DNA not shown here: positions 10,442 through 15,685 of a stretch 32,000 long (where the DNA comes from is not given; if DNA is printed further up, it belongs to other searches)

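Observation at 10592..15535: Giant Mrr-like nuclease / NACHT / HEAT-repeat protein: candidate single-gene NLR-type immune sensor in a methane-cycling archaeon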

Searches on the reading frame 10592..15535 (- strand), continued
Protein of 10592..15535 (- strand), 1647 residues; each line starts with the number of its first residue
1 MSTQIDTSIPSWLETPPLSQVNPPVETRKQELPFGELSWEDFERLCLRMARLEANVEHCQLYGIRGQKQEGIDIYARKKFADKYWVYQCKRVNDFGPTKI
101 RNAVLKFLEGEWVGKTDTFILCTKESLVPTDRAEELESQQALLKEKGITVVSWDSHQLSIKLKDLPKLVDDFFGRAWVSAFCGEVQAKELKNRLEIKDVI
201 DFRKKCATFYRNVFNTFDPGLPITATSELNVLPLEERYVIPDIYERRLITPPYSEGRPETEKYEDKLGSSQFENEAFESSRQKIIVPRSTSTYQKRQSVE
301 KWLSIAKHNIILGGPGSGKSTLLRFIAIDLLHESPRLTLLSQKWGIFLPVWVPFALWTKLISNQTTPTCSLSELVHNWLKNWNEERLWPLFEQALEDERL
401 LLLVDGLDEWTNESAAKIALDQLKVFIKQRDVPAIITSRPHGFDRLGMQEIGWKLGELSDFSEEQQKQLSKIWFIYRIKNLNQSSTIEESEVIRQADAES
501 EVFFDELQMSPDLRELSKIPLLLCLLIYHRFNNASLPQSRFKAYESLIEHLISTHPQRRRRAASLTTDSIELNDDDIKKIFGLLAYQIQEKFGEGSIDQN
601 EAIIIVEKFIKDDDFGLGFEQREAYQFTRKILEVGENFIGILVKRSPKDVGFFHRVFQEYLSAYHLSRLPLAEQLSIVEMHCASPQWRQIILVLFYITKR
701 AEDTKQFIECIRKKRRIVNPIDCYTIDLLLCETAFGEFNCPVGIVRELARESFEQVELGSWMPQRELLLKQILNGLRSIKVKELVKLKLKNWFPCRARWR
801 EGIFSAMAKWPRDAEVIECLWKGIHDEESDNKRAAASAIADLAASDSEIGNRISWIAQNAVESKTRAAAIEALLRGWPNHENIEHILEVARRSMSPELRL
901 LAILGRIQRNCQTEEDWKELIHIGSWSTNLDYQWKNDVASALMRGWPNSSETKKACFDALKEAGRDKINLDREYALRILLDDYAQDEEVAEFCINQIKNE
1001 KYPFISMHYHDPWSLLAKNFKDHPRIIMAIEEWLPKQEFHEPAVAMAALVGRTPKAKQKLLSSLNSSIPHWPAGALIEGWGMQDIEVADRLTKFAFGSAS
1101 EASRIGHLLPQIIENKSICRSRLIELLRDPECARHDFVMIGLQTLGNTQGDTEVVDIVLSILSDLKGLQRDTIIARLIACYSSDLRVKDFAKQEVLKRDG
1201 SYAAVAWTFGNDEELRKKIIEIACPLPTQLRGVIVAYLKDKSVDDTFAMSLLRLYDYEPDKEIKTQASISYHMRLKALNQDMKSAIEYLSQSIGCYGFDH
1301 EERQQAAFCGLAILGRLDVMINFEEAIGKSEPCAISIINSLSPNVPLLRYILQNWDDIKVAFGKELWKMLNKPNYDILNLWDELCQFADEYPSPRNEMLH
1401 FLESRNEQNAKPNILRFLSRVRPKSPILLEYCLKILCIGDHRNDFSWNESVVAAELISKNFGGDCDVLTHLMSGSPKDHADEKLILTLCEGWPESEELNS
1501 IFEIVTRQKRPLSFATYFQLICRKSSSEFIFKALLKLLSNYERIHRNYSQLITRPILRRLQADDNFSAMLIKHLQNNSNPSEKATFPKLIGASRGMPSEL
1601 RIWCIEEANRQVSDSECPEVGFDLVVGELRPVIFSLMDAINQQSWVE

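Call 8: find_homologous_proteins(query=window:10592-15535:-)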
Query window:10592-15535:- (1647 aa): 1030 proteins with E <= 0.001 among 8000 candidates; the best 120 are listed.
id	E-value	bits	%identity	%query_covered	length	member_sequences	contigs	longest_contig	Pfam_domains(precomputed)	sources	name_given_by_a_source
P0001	0.0e+0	3799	100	100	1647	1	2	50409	PF24883.3,PF05729.19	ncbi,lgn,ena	-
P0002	0.0e+0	3134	82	100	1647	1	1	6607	PF24883.3,PF05729.19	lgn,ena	-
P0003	0.0e+0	2504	65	100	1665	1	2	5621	PF05729.19,PF13646.13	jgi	jgi:hypothetical protein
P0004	0.0e+0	2448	64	100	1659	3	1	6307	PF24883.3,PF05729.19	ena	-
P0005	0.0e+0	2422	64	100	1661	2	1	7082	PF24883.3,PF05729.19,PF13646.13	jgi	jgi:hypothetical protein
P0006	0.0e+0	2414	64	100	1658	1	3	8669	PF24883.3,PF05729.19,PF13646.13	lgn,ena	-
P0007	0.0e+0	2402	64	100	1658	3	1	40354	PF05729.19,PF13646.13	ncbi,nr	ncbi:hypothetical protein C4E24_05030 [ANME-1 cluster archaeon AG-394-G21]|nr:hypothetical protein [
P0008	0.0e+0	2379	63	100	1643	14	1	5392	PF24883.3,PF05729.19,PF13646.13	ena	-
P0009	0.0e+0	2375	62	100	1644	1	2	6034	PF05729.19,PF13646.13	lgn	-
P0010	0.0e+0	2356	62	100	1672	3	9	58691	PF24883.3,PF05729.19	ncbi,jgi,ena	-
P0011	0.0e+0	2350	63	100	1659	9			PF24883.3,PF05729.19,PF04471.19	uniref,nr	uniref:NACHT domain-containing protein n=1 Tax=Candidatus Methanophaga sp. ANME-1 ERB7 TaxID=2759913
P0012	0.0e+0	2350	62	100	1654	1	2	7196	PF24883.3,PF05729.19,PF13646.13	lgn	-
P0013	0.0e+0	2339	63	99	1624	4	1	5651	PF24883.3,PF05729.19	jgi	-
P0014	0.0e+0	2334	62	100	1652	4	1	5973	PF05729.19,PF13646.13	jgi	jgi:energy-coupling factor transporter ATP-binding protein EcfA2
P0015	0.0e+0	2329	62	99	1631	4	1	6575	PF24883.3,PF05729.19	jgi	-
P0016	0.0e+0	2257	61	97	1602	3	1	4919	PF24883.3,PF05729.19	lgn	-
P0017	0.0e+0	2249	60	100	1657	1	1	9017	PF24883.3,PF05729.19,PF13646.13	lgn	-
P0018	0.0e+0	2185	58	100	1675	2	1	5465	PF05729.19,PF13646.13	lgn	-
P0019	0.0e+0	2184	60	99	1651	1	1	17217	PF24883.3,PF05729.19,PF13646.13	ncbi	-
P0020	0.0e+0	2174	59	99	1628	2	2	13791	PF05729.19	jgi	jgi:hypothetical protein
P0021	0.0e+0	2146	60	95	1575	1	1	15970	PF24883.3,PF05729.19,PF13646.13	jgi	jgi:hypothetical protein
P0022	0.0e+0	2024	55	100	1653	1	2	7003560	PF24883.3,PF05729.19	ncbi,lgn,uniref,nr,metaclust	ncbi:putative NTPase (NACHT family) [Cylindrospermum stagnale PCC 7417]|uniref:Putative NTPase (NACH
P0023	0.0e+0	2015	55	99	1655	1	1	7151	PF05729.19,PF13646.13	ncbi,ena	-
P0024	0.0e+0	1994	54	100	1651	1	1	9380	PF24883.3,PF05729.19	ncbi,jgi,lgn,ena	jgi:DNA replication protein DnaC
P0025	0.0e+0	1968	53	100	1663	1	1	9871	PF05729.19,PF04471.19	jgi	jgi:hypothetical protein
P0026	0.0e+0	1933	51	99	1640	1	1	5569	PF24883.3,PF05729.19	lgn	-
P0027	0.0e+0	1897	52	100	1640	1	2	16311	PF05729.19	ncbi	ncbi:MAG: NACHT domain-containing protein [Deltaproteobacteria bacterium]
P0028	0.0e+0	1869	52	100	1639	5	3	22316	PF24883.3,PF05729.19,PF13646.13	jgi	jgi:hypothetical protein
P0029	0.0e+0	1861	52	100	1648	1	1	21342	PF24883.3,PF05729.19,PF13646.13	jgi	jgi:NACHT domain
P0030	0.0e+0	1860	51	100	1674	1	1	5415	PF05729.19,PF13401.13,PF13646.13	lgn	-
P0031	0.0e+0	1828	50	100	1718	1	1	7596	PF05729.19,PF13646.13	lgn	-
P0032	0.0e+0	1786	49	100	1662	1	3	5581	PF05729.19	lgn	-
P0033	0.0e+0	1777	49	100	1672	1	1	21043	PF05729.19,PF13646.13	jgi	jgi:hypothetical protein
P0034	0.0e+0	1764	49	98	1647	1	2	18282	PF05729.19,PF13646.13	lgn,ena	-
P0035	0.0e+0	1761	48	100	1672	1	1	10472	PF24883.3,PF05729.19,PF13646.13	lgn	-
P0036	0.0e+0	1756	63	74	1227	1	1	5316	PF05729.19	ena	-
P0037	0.0e+0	1751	48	100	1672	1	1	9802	PF05729.19,PF13646.13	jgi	jgi:hypothetical protein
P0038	0.0e+0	1732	48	100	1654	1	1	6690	PF24883.3,PF05729.19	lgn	-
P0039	0.0e+0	1722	48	98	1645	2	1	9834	PF24883.3,PF05729.19,PF04471.19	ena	-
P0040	0.0e+0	1717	48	98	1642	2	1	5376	PF24883.3,PF05729.19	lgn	-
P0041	0.0e+0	1714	49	97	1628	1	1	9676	PF05729.19,PF13646.13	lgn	-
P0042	0.0e+0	1704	49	100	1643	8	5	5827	PF24883.3,PF05729.19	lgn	-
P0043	0.0e+0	1698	48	99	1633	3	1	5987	PF24883.3,PF05729.19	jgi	jgi:DNA replication protein DnaC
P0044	0.0e+0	1692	48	100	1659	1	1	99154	PF24883.3,PF05729.19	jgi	jgi:hypothetical protein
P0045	0.0e+0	1692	48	100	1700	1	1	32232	PF24883.3,PF05729.19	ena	-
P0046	0.0e+0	1691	47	99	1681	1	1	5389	PF05729.19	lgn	-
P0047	0.0e+0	1664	45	99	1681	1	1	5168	PF05729.19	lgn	-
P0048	0.0e+0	1655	47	100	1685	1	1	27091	PF24883.3,PF05729.19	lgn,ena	-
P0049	0.0e+0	1649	47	100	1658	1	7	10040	PF05729.19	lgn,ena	-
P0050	0.0e+0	1644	47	100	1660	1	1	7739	PF05729.19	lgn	-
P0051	0.0e+0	1643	47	99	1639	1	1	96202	PF05729.19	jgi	jgi:energy-coupling factor transporter ATP-binding protein EcfA2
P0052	0.0e+0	1638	47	99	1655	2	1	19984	PF05729.19,PF13646.13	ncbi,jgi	jgi:hypothetical protein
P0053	0.0e+0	1622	45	99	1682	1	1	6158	PF05729.19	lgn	-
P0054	0.0e+0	1622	46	100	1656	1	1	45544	PF05729.19,PF04471.19,PF13646.13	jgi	-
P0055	0.0e+0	1617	47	99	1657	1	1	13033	PF05729.19,PF04471.19,PF13646.13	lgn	-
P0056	0.0e+0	1610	47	99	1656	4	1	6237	PF05729.19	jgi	jgi:NACHT domain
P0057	0.0e+0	1609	50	91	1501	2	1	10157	PF24883.3,PF05729.19,PF13646.13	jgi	-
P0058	0.0e+0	1607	45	99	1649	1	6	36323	PF24883.3,PF05729.19,PF20720.4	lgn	-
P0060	0.0e+0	1592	45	99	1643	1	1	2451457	PF24883.3,PF05729.19,PF20720.4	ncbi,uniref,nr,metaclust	ncbi:NACHT domain-containing protein [Methanobacterium congolense]|uniref:Putative NTPase (NACHT fam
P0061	0.0e+0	1591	46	100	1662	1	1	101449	PF05729.19,PF04471.19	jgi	jgi:NACHT domain-containing protein/restriction endonuclease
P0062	0.0e+0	1588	46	99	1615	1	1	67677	PF24883.3,PF05729.19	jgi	jgi:DNA replication protein DnaC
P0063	0.0e+0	1572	45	99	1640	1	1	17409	PF05729.19,PF04471.19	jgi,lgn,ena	-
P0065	0.0e+0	1532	44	99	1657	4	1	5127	PF05729.19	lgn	-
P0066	0.0e+0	1531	45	98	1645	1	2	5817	PF24883.3,PF05729.19,PF04471.19,PF13646.13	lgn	-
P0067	0.0e+0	1530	45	99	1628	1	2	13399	PF24883.3,PF05729.19,PF04471.19,PF13646.13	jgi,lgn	jgi:hypothetical protein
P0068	0.0e+0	1529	43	99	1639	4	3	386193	PF24883.3,PF05729.19,PF04471.19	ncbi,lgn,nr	ncbi:NACHT domain-containing protein [Bacillus thuringiensis]|nr:NACHT domain-containing protein [Ba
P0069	0.0e+0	1529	44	99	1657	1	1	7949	PF24883.3,PF05729.19,PF13646.13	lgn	-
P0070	0.0e+0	1526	45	97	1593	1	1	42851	PF05729.19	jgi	jgi:energy-coupling factor transporter ATP-binding protein EcfA2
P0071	0.0e+0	1523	43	99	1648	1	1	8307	PF05729.19,PF13646.13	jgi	jgi:hypothetical protein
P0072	0.0e+0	1521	45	99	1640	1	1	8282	PF05729.19,PF13646.13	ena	-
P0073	0.0e+0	1519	43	99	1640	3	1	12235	PF24883.3,PF05729.19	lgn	-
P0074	0.0e+0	1508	44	99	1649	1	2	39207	PF24883.3,PF05729.19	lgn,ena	-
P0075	0.0e+0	1502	44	99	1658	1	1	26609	PF05729.19,PF13646.13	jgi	jgi:hypothetical protein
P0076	0.0e+0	1501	43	100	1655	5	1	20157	PF05729.19,PF04471.19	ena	-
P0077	0.0e+0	1498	44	99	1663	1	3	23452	PF05729.19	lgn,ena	-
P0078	0.0e+0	1497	43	99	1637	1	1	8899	PF05729.19,PF13646.13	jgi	jgi:hypothetical protein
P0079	0.0e+0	1483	51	80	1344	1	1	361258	PF24883.3,PF05729.19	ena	-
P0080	0.0e+0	1482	44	96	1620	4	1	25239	PF24883.3,PF05729.19,PF13646.13,PF13191.13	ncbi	-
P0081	0.0e+0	1481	45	92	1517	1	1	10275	PF05729.19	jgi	jgi:energy-coupling factor transporter ATP-binding protein EcfA2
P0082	0.0e+0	1480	43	99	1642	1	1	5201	PF24883.3,PF05729.19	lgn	-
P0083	0.0e+0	1477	43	100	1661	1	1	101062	PF24883.3,PF05729.19,PF13646.13,PF13191.13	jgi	jgi:hypothetical protein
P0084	0.0e+0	1468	42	100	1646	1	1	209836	PF05729.19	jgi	jgi:hypothetical protein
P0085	0.0e+0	1451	43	98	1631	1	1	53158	PF05729.19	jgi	jgi:energy-coupling factor transporter ATP-binding protein EcfA2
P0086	0.0e+0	1449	42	99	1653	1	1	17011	PF05729.19,PF13191.13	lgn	-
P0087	0.0e+0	1448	46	89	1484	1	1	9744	PF24883.3,PF05729.19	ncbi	-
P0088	0.0e+0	1444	46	88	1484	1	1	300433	PF05729.19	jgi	jgi:hypothetical protein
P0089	0.0e+0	1444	42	99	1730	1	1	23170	PF05729.19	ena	-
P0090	0.0e+0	1439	41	99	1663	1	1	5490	PF05729.19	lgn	-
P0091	0.0e+0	1438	44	99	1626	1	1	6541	PF24883.3,PF05729.19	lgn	-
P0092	0.0e+0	1438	43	99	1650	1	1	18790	PF05729.19,PF04471.19,PF13191.13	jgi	jgi:hypothetical protein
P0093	0.0e+0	1437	41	99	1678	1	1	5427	PF05729.19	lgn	-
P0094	0.0e+0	1435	43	99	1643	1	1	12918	PF05729.19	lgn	-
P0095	0.0e+0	1433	41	99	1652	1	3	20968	PF05729.19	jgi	jgi:hypothetical protein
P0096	0.0e+0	1432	42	99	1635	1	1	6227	PF24883.3,PF05729.19,PF13646.13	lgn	-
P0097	0.0e+0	1431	43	99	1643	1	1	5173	PF05729.19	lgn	-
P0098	0.0e+0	1429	42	99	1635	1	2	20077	PF05729.19,PF04471.19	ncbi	-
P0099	0.0e+0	1421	42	98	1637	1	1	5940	PF24883.3,PF05729.19,PF13646.13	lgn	-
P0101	0.0e+0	1421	42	99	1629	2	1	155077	PF05729.19,PF13646.13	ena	-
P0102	0.0e+0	1421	43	99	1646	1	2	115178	PF05729.19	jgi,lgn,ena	jgi:adenylate kinase family enzyme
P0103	0.0e+0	1419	42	97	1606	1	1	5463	PF05729.19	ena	-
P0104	0.0e+0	1418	43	99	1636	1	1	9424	PF05729.19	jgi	jgi:energy-coupling factor transporter ATP-binding protein EcfA2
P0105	0.0e+0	1416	42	98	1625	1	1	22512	PF05729.19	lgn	-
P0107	0.0e+0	1414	42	99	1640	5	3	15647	PF05729.19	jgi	-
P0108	0.0e+0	1411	41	99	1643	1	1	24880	PF05729.19,PF04471.19,PF13191.13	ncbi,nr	ncbi:MAG: NACHT domain-containing protein [candidate division WOR-3 bacterium]|nr:NACHT domain-conta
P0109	0.0e+0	1408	41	100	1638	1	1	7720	PF24883.3,PF05729.19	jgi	jgi:hypothetical protein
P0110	0.0e+0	1407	41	99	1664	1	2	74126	PF24883.3,PF05729.19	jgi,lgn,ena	jgi:DNA replication protein DnaC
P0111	0.0e+0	1405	46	86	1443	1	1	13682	PF24883.3,PF05729.19,PF13646.13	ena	-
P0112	0.0e+0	1404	42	99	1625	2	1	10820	PF05729.19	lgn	-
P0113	0.0e+0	1401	42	99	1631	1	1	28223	PF24883.3,PF05729.19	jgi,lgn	jgi:energy-coupling factor transporter ATP-binding protein EcfA2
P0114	0.0e+0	1396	42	99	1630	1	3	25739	PF05729.19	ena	-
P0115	0.0e+0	1395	42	100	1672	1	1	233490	PF24883.3,PF05729.19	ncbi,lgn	ncbi:MAG: NACHT domain-containing protein [Pyrinomonadaceae bacterium]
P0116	0.0e+0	1390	42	99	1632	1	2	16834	PF05729.19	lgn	-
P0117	0.0e+0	1390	41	99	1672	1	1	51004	PF24883.3,PF05729.19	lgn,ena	-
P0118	0.0e+0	1386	41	99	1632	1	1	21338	PF05729.19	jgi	jgi:hypothetical protein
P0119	0.0e+0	1385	42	99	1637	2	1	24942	PF05729.19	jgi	jgi:hypothetical protein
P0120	0.0e+0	1383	42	98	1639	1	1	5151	PF05729.19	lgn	-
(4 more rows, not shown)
